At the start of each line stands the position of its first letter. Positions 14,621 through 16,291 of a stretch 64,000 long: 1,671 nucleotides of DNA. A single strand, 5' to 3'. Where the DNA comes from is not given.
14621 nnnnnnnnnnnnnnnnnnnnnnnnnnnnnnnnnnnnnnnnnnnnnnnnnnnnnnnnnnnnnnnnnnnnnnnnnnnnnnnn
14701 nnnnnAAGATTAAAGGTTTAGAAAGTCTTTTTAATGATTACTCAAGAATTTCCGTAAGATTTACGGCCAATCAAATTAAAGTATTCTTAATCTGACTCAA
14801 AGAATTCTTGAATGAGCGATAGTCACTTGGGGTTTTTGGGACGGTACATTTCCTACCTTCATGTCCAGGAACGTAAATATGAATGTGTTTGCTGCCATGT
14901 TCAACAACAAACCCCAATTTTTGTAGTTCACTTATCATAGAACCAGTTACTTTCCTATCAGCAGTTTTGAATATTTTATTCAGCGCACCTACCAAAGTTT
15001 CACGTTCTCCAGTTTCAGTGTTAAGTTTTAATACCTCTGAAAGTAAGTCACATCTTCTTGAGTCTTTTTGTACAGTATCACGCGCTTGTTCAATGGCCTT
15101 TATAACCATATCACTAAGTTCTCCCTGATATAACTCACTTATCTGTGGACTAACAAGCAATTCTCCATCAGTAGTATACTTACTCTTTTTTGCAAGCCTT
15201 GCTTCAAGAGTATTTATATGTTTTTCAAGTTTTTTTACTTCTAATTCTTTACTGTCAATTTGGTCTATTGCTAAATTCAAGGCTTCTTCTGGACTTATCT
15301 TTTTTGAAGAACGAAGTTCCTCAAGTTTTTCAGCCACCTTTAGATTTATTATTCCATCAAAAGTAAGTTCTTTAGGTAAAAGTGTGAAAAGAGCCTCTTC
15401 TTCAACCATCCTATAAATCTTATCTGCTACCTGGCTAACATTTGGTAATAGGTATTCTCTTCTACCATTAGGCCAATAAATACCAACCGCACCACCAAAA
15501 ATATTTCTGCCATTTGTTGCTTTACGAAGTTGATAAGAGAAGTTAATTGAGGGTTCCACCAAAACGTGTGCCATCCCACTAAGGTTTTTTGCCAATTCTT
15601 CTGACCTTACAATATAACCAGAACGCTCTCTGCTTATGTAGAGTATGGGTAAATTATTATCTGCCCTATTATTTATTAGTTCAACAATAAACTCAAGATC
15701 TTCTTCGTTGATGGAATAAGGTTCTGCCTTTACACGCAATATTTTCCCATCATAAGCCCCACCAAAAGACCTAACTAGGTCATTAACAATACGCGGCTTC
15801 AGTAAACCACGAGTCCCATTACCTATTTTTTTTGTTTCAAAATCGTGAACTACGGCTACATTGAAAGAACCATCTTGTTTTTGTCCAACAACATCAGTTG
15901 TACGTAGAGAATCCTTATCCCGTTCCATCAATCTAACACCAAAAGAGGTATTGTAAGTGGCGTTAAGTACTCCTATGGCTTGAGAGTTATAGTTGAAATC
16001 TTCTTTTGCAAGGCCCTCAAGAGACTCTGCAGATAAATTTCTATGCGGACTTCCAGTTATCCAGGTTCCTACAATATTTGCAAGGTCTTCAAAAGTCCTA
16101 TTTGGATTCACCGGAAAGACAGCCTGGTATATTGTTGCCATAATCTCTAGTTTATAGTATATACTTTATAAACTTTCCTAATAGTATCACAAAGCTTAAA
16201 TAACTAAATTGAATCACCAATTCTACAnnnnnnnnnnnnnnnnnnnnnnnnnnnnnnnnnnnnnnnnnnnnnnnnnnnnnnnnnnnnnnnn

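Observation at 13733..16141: Three-gene minus-strand module: HicA-domain fusion protein, membrane SNase, and a possible HEPN-like protein. Candidate undescribed toxin or defense module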

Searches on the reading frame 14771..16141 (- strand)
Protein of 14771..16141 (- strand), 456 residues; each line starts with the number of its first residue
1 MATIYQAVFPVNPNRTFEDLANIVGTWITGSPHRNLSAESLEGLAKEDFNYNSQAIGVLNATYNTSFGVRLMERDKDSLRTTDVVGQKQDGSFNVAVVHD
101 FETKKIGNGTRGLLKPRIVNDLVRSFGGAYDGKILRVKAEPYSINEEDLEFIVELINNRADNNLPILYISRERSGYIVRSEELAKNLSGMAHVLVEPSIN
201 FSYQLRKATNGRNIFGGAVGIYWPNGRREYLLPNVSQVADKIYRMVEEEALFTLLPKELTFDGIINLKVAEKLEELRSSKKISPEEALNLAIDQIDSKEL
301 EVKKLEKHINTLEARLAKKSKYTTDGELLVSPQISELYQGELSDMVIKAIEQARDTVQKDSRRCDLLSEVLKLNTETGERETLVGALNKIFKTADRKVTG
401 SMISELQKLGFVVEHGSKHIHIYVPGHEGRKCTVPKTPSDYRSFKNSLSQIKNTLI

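Call 3: search_protein_families(library=pfam, proteins=[window:14771-16141:-], max_evalue=1)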
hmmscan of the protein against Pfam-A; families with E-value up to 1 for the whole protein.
window:14771-16141:- (456 aa): 6 families
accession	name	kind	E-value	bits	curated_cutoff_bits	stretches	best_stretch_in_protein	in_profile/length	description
PF07927.17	HicA_toxin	-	0.059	13.9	27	1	402-439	4-41/58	HicA toxin of bacterial toxin-antitoxin,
PF15456.11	Uds1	-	0.088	13.5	28.8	1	290-371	18-98/123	Up-regulated During Septation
PF13315.11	DUF4085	-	0.1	12.7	24.1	1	311-354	93-136/205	Protein of unknown function (DUF4085)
PF14389.11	Lzipper-MIP1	-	0.13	13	32.2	1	275-317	41-82/84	Leucine-zipper of ternary complex factor MIP1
PF02575.21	YbaB_DNA_bd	-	0.3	11.7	25.5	0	341-361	59-79/91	YbaB/EbfC DNA-binding family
PF07956.16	DUF1690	-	0.76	10.7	29.7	0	261-322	31-98/139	Protein of Unknown function (DUF1690)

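Call 4: search_protein_families(library=padloc, proteins=[window:14771-16141:-], max_evalue=1)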
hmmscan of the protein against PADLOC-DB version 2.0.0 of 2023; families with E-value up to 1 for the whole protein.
window:14771-16141:- (456 aa): 4 families
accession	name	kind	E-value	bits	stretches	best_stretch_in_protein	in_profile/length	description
PDLC02910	HicA-like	-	7.1e-10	36.7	1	397-453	7-60/61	-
PDLC04161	HEC-07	-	8.7e-09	32.8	1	13-314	36-361/553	-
PDLC04159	HEC-07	-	3.9e-08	30.4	1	116-225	129-237/531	-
PDLC02747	PbeC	-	0.0015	15.4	1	268-394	384-515/632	PbeC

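Call 5: search_protein_families(library=ncbifam, proteins=[window:14771-16141:-], max_evalue=1)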
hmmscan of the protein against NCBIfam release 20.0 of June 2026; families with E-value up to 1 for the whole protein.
window:14771-16141:- (456 aa): 1 family
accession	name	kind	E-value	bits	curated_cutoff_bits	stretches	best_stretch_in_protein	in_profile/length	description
NF047971.1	ThermolysLepto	equivalog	0.067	11.3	1350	1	247-334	104-190/776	M4 family metalopeptidase thermolysin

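Call 6: find_homologous_proteins(query=window:14771-16141:-)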
Query window:14771-16141:- (456 aa): 38 proteins with E <= 0.001 among 8000 candidates.
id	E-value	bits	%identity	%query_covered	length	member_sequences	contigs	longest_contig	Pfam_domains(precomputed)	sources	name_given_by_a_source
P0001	1.6e-297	1004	100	100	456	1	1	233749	-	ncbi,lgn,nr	ncbi:MAG: hypothetical protein Q8R00_03845 [Candidatus Nanoarchaeia archaeon]|nr:hypothetical protei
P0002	6.9e-141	488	47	100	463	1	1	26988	-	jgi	-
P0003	1.4e-120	421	43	100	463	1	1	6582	-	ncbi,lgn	-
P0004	1.5e-116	408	43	100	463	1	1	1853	-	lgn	-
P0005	1.7e-108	381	41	100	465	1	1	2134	-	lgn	-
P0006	2.5e-106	374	40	100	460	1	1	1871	-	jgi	jgi:hypothetical protein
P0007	1.2e-102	362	38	100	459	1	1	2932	-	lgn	-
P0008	1.7e-99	352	38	100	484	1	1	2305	-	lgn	-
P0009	2.4e-96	341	40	100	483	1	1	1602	-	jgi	jgi:hypothetical protein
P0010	4.1e-93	331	36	100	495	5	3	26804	-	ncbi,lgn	-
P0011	7.5e-44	168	27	98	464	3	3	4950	-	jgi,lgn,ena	-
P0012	3.2e-39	153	27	95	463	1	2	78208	-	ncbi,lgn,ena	-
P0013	1.5e-38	151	28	97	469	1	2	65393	-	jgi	jgi:hypothetical protein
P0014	2.0e-36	144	28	94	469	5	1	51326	-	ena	-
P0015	2.3e-32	130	28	93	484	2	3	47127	-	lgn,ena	-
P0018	2.9e-28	117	24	98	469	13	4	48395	-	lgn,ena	-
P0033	3.0e-19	87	26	74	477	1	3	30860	-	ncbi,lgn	ncbi:MAG: hypothetical protein ACWA40_10285 [Planktomarina sp.]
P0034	2.4e-16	78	28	75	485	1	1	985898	-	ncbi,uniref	ncbi:hypothetical protein [Rhodocista pekingensis]|uniref:Uncharacterized protein n=1 Tax=Rhodocista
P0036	9.2e-15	72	26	75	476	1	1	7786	-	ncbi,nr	ncbi:MAG: hypothetical protein Q4B26_11480 [Eubacteriales bacterium]|nr:hypothetical protein [Eubact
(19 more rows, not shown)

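Call 7: search_solved_structures(query=window:14771-16141:-, max_evalue=10, show_alignments=2)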
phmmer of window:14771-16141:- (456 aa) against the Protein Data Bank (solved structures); distinct sequences matched with E-value up to 10: 17.
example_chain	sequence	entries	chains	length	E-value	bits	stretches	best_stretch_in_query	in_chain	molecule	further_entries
4n21_A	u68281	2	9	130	0.12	14.4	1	361-449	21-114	GP2 Ectodomain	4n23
8tn1_A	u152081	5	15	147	0.15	14.1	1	232-317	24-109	De novo designed 4 helix bundles | De novo designed protein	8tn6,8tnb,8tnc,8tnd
4nm0_A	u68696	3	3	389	1.5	10.7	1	65-114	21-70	Glycogen synthase kinase-3 beta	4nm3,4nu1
4nm5_A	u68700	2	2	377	1.6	10.6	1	65-114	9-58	GSK3B protein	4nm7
1q5k_A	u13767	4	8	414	1.7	10.6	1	65-114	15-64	Glycogen synthase kinase-3 beta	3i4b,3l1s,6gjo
1i09_A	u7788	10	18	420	1.7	10.6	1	65-114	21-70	GLYCOGEN SYNTHASE KINASE-3 BETA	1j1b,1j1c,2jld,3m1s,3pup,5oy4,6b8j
5t31_A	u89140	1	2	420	1.7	10.6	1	65-114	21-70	Glycogen synthase kinase-3 beta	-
8xn6_A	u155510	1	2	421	1.7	10.6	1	65-114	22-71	Glycogen synthase kinase-3 beta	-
6ae3_A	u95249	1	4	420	1.7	10.6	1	65-114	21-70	Glycogen synthase kinase-3 beta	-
1pyx_A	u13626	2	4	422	1.7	10.6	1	65-114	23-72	Glycogen synthase kinase-3 beta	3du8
4j1r_A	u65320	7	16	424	1.7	10.6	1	65-114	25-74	Glycogen synthase kinase-3 beta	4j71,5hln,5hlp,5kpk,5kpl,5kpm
1q3d_A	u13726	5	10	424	1.7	10.5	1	65-114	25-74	GLYCOGEN SYNTHASE KINASE-3 BETA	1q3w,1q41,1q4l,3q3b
4iq6_A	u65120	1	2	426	1.7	10.5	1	65-114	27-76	Glycogen synthase kinase-3 beta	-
4ptc_A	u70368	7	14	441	1.7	10.5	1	65-114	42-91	Glycogen synthase kinase-3 beta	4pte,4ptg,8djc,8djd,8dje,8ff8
3say_A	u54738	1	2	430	1.8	10.5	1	65-114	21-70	Glycogen synthase kinase-3 beta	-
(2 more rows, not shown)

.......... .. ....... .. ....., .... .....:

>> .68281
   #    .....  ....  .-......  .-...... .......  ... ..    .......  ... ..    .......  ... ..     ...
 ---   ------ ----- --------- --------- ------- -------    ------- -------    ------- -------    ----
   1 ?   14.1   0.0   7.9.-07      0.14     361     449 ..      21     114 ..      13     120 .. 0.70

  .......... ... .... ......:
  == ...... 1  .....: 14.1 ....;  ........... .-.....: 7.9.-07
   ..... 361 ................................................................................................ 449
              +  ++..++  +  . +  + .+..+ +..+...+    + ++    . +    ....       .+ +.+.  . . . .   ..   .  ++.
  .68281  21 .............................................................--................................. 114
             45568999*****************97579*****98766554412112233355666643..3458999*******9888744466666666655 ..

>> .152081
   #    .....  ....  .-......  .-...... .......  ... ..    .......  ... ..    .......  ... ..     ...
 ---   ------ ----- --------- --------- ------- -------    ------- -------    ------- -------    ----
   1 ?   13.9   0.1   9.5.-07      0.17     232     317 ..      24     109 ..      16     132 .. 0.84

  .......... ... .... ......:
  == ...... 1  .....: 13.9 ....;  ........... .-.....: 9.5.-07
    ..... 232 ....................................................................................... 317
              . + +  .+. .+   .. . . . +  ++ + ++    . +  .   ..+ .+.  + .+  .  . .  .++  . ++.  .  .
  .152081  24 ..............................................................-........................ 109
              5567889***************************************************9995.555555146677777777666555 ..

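Call 10: find_encoding_contigs(protein=P0002, flank=6000, max_places=3)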
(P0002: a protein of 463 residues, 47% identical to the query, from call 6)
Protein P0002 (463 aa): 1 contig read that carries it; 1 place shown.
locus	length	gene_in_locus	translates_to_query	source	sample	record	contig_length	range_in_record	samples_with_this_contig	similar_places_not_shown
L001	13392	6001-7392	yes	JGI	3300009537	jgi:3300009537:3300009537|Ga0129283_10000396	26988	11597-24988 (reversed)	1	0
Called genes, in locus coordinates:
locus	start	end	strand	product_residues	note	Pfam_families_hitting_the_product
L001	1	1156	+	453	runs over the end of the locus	-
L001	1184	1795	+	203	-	-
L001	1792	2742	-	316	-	PF24817:WD40_WDHD1_1st (faint), PF25172:Beta-prop_WDR3_2nd (faint), PF23381:Beta-prop_IFT122_1st (faint), PF23414:Beta-prop_EML_2 (faint), PF25174:Beta-prop_THOC3 (weak), PF16819:DUF5074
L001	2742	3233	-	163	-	-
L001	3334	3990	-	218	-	PF00121:TIM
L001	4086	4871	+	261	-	PF02535:Zip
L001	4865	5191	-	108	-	PF00085:Thioredoxin, PF14595:Thioredoxin_9, PF04756:OST3_OST6 (weak), PF13098:Thioredoxin_2 (weak), PF13905:Thioredoxin_8 (faint)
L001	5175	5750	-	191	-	PF01936:NYN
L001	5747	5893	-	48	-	-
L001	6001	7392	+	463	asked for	-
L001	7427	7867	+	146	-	PF00072:Response_reg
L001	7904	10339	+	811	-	PF03104:DNA_pol_B_exo1, PF13482:RNase_H_2, PF10108:DNA_pol_B_exo2 (weak), PF00136:DNA_pol_B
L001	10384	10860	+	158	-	PF00856:SET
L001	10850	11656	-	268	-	-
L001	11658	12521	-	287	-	PF01040:UbiA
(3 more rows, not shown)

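Call 11: find_encoding_contigs(protein=P0010, flank=6000, max_places=3)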
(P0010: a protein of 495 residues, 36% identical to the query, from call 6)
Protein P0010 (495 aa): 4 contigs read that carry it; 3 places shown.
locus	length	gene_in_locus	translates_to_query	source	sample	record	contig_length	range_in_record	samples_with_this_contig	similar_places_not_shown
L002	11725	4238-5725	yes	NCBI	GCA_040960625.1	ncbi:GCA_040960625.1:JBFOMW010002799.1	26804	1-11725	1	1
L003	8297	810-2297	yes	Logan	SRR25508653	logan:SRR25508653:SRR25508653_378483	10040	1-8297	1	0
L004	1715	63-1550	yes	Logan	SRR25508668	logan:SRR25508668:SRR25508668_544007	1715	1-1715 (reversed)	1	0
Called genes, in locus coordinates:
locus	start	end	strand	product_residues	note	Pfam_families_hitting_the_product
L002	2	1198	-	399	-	?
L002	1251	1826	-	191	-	-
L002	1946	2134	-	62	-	-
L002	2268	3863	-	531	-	-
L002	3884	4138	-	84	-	PF01985:CRS1_YhbY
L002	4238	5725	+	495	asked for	-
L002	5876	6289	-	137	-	-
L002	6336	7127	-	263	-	PF05670:NFACT-R_1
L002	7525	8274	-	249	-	-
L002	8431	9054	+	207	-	-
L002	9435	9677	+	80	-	PF01191:RNA_pol_Rpb5_C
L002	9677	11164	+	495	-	PF04563:RNA_pol_Rpb2_1, PF04561:RNA_pol_Rpb2_2, PF04565:RNA_pol_Rpb2_3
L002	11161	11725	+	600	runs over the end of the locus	PF04566:RNA_pol_Rpb2_4, PF04567:RNA_pol_Rpb2_5, PF00562:RNA_pol_Rpb2_6, PF04560:RNA_pol_Rpb2_7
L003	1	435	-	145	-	?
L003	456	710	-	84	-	PF01985:CRS1_YhbY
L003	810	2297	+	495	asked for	-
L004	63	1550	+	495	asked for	-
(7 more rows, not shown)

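Call 23: find_encoding_contigs(protein=P0034, flank=10000, max_places=2)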
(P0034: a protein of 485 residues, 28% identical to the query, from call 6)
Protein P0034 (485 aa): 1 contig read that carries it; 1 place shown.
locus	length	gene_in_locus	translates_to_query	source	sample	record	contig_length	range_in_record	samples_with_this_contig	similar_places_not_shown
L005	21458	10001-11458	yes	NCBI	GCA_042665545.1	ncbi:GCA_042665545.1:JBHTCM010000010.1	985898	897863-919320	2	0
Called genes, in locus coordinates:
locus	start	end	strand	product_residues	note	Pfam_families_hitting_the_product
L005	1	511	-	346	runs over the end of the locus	PF18288:FAA_hydro_N_2, PF01557:FAA_hydrolase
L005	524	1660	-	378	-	PF20510:HgmA_N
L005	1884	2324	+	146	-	PF01978:TrmB (weak), PF12802:MarR_2, PF01047:MarR, PF09339:HTH_IclR (weak)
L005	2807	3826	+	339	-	-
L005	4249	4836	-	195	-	PF04255:DUF433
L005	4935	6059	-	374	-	PF00158:Sigma54_activat, PF01078:Mg_chelatase (faint), PF14532:Sigma54_activ_2, PF07728:AAA_5 (weak), PF25601:AAA_lid_14, PF02954:HTH_8 (weak)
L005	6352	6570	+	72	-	-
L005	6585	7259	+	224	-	PF04012:PspA_IM30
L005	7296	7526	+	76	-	PF06667:PspB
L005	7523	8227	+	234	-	PF04024:PspC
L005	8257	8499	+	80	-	-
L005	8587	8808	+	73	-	PF06667:PspB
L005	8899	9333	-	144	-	PF00903:Glyoxalase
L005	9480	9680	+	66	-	PF04519:Bactofilin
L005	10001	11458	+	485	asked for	-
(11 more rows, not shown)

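Call 24: find_encoding_contigs(protein=P0012, flank=10000, max_places=2)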
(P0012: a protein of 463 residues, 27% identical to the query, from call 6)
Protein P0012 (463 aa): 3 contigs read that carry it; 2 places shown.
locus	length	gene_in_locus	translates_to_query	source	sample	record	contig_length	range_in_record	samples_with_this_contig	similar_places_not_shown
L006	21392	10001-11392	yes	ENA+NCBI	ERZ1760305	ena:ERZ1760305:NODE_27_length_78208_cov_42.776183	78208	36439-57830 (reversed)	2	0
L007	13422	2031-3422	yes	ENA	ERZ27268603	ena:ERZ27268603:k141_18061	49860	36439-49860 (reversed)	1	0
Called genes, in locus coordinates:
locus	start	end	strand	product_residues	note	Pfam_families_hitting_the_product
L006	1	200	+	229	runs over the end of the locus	-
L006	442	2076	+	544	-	PF20172:DUF6538, PF00589:Phage_integrase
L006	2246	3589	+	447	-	PF05840:Phage_GPA (faint), PF23343:REP_ORF2-G2P (weak)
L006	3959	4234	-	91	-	-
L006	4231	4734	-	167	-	-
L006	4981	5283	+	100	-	PF21983:NikA-like, PF05713:MobC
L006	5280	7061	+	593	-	PF03432:Relaxase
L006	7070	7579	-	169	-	-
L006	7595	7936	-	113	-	-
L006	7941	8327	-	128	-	-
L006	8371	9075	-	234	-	-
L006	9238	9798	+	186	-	PF00239:Resolvase, PF13384:HTH_23 (faint), PF02796:HTH_7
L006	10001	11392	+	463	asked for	-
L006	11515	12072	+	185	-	PF00239:Resolvase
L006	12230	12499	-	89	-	PF00216:Bac_DNA_binding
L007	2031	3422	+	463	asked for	-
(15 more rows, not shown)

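Call 25: find_encoding_contigs(protein=P0018, flank=10000, max_places=2)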
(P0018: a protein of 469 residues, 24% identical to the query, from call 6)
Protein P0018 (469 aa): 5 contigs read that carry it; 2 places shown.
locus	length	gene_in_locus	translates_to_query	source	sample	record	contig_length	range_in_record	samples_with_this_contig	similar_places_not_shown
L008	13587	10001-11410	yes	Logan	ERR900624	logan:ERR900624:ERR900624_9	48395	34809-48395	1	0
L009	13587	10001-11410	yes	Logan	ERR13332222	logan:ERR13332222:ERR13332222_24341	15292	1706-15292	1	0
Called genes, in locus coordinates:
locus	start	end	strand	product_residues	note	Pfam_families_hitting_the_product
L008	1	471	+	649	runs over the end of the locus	PF02824:TGS, PF07973:tRNA_SAD, PF00587:tRNA-synt_2b, PF03129:HGTP_anticodon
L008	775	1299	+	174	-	PF00440:TetR_N (weak), PF14278:TetR_C_8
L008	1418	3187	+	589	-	PF06100:MCRA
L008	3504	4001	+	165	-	PF01590:GAF, PF13185:GAF_2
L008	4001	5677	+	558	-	PF05496:RuvB_N (faint), PF13177:DNA_pol3_delta2, PF13604:AAA_30 (faint), PF00004:AAA, PF13401:AAA_22 (faint), PF22608:DNAX_ATPase_lid, PF12169:DNA_pol3_gamma3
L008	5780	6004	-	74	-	-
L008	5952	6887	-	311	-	PF08279:HTH_11, PF03099:BPL_LplA_LipB, PF02237:BPL_C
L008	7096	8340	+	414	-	PF04326:SLFN_AlbA_2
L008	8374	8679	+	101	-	-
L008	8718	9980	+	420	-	-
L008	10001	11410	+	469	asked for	-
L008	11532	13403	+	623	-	PF07693:KAP_NTPase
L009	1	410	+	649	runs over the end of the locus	PF02824:TGS, PF07973:tRNA_SAD, PF00587:tRNA-synt_2b, PF03129:HGTP_anticodon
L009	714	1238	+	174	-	PF00440:TetR_N (weak), PF14278:TetR_C_8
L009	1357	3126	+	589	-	PF06100:MCRA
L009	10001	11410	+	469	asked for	-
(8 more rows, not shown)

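Call 26: predict_structure(alignment_id=A1)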
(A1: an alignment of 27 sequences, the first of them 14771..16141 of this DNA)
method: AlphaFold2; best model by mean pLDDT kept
length: 456 residues; sequences in the alignment: 27
mean_pLDDT: 86.2   pTM: 0.63
mean pLDDT of the five models: 86.2, 85.7, 85.2, 84.7, 84.5
residues with pLDDT >= 90: 210; 70-90: 211; 50-70: 28; < 50: 7
segments of 3 or more residues with pLDDT < 50: 321-326
pLDDT, mean of each block of 10 residues (from residue 1): 90 95 94 87 88 92 95 90 95 94 72 81 91 92 93 90 94 88 93 95 92 89 89 84 90 88 89 76 71 76 75 63 47 76 86 92 91 83 91 83 90 90 87 87 86 88
secondary structure, 60 per line:
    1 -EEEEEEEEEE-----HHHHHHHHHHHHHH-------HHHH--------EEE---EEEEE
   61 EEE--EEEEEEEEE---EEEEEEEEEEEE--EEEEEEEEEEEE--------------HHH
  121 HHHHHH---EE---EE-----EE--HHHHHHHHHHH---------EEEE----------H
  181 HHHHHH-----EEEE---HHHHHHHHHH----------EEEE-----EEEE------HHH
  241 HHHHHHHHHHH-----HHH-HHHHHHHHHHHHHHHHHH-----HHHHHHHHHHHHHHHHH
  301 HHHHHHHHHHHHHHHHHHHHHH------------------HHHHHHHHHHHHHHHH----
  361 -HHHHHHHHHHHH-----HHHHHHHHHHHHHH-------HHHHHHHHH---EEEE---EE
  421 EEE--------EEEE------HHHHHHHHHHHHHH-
elements in order: E2-11 H17-30 H38-41 E50-52 E56-63 E66-74 E78-89 E92-103 H118-126 H146-156 E166-169 H180-186 E192-195 H199-208 E219-222 E228-231 H238-251 H261-278 H284-322 H341-356 H362-373 H379-392 H400-408 E412-415 E419-423 E432-435 H442-455

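Call 28: fold_search(model_id=the predicted structure, library=pdb)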
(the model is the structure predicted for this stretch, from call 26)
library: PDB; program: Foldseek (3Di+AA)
matches with E <= 10: 1314; with E <= 0.001: 0
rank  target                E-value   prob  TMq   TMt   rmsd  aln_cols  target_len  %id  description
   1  7q3k_A                5.6e-03  1.00  0.18  0.67   3.4       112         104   17  Computationally designed thioredoxin subjected to stability optimizing mutations. (released 2022-11-16)
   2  2ns9_A                6.0e-03  0.90  0.14  0.32  10.1       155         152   12  Crystal structure of protein APE2225 from Aeropyrum pernix K1, Pfam COXG (released 2006-11-14)
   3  3w9k                  8.3e-03  0.33  0.08  0.19  15.1       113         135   10  Crystal structure of thermoacidophile-specific protein STK_08120 complexed with myristic acid (released 2013-07-17)
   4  3qdn_B                1.0e-02  0.87  0.18  0.27  26.0       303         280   16  Putative thioredoxin protein from Salmonella typhimurium (released 2011-02-09)
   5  6kil                  1.1e-02  1.00  0.19  0.63   4.2       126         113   17  N21Q mutant thioredoxin from Halobacterium salinarum NRC-1 (released 2020-01-15)
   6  8w9z_M                1.2e-02  1.00  0.19  0.62   6.0       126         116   12  The cryo-EM structure of the Nicotiana tabacum PEP-PAP (released 2024-03-13)
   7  2fpn                  1.4e-02  1.00  0.14  0.30   5.3       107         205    6  The crystal structure of the ywmB protein from Bacillus subtilis (released 2006-03-14)
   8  8uds                  1.4e-02  0.63  0.14  0.30  10.5       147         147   12  The Crystal Structure of CoxG from M. smegmatis, minus lipid anchoring C-terminus. (released 2024-10-02)
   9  6td9_B                1.4e-02  0.41  0.11  0.19  15.9       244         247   14  X-ray structure of mature PA1624 from Pseudomonas aeruginosa PAO1 (released 2019-12-04)
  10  5d8i_B                1.5e-02  1.00  0.17  0.29   4.7       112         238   12  Engineering the Species-Specificity of an Inhibitory Antibody Targeting a Modulator of Tumor Stroma (released 2016-02-10)
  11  4ij3_A                1.6e-02  0.94  0.17  0.29  12.0       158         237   14  Oxidoreductase Fragment of Human QSOX1 in Complex with a FAB Fragment from an Anti- Human QSOX1 Antibody (released 2013-11-06)
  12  3t59_B                1.7e-02  0.98  0.17  0.15   7.2       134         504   15  C76A/C455S mutant of mouse QSOX1 containing an interdomain disulfide (released 2012-05-30)
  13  4igy_A                1.7e-02  0.63  0.12  0.28  11.8       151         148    7  Crystal structure of kirola (Act d 11) - triclinic form (released 2013-09-04)
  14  5d93_A                2.0e-02  0.87  0.16  0.28  11.9       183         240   14  Oxidoreductase Fragment of Mouse QSOX1 in Complex with a FAb Fragment from a Mouse QSOX1-Specific Antibody (released 2016-02-10)
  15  6awv_B                2.0e-02  0.57  0.11  0.28  13.1       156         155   12  Ara h 8.01 in complex with epicatechin (released 2018-09-12)
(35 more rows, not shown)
